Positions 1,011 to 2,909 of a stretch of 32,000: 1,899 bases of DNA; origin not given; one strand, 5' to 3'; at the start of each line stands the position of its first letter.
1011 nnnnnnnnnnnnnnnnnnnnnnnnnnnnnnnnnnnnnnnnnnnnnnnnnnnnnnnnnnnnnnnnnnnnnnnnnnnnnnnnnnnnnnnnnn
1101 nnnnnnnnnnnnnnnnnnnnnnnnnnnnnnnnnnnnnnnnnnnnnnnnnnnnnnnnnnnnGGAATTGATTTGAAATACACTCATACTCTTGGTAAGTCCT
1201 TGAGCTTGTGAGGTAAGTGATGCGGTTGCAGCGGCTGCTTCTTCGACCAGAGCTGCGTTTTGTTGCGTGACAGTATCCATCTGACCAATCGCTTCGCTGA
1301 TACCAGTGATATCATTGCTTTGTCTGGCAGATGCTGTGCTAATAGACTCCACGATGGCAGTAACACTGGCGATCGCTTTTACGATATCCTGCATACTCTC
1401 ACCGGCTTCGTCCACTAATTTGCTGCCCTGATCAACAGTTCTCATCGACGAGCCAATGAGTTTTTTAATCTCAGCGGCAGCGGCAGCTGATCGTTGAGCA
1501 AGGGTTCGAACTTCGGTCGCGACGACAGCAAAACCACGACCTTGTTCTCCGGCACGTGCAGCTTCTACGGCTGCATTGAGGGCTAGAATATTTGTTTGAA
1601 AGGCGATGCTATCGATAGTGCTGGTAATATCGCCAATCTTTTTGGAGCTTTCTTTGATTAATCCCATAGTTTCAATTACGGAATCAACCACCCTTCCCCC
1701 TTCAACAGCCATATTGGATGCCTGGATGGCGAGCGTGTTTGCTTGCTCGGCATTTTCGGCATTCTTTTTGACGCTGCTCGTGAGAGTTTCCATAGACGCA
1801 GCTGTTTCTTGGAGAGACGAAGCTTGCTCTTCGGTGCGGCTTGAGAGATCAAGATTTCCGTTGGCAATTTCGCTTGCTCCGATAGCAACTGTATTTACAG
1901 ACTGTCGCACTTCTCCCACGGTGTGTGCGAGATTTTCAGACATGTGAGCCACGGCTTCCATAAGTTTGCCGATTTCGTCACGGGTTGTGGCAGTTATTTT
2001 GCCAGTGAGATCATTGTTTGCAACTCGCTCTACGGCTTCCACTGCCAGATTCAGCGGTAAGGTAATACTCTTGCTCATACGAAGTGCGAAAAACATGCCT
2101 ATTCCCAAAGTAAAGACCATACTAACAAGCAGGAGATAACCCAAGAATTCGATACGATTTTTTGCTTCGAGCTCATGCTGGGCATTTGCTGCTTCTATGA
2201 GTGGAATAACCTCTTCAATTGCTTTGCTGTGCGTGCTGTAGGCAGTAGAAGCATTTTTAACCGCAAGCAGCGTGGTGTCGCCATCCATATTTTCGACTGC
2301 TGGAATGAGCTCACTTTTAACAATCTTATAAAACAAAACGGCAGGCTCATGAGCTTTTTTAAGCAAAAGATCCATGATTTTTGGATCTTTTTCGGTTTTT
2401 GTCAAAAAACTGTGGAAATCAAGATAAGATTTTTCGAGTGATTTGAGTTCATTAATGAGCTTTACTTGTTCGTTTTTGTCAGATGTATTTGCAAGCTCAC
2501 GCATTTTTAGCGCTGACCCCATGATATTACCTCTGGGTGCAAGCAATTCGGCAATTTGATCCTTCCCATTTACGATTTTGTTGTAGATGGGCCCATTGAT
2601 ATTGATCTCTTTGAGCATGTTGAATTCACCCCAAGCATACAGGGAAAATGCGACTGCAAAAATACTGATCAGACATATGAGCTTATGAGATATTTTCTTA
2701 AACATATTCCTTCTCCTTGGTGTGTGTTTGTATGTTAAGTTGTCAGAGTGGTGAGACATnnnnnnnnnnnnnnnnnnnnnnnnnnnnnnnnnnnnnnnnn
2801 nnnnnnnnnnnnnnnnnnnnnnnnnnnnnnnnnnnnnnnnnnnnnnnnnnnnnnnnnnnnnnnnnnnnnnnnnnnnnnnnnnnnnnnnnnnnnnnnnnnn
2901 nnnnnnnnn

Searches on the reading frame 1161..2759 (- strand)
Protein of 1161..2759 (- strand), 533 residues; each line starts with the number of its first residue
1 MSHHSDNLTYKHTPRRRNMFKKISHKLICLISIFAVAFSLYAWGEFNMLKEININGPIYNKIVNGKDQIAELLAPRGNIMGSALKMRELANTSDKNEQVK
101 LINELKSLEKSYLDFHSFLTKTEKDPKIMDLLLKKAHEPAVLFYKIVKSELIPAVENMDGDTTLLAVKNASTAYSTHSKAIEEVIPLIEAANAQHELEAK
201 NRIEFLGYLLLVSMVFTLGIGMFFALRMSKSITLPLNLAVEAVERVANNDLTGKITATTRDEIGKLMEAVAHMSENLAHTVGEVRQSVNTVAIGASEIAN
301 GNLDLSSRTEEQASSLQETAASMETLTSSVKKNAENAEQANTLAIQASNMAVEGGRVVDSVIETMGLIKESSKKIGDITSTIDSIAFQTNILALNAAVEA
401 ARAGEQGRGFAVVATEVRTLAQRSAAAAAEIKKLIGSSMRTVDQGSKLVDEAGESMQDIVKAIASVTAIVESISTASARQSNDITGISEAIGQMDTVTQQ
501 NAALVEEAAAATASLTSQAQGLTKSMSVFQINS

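Call 22: search_protein_families(library=pfam, max_evalue=0.001, proteins=[window:1161-2759:-])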
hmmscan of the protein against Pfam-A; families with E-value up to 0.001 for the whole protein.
seq(533 aa): 2 families
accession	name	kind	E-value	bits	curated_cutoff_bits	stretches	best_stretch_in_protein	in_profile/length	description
PF00015.26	MCPsignal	-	1.3e-51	175.3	34.6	1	343-498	3-172/172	Methyl-accepting chemotaxis protein (MCP) signalling domain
PF00672.30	HAMP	-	4.4e-12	46.6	25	1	228-277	2-51/53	HAMP domain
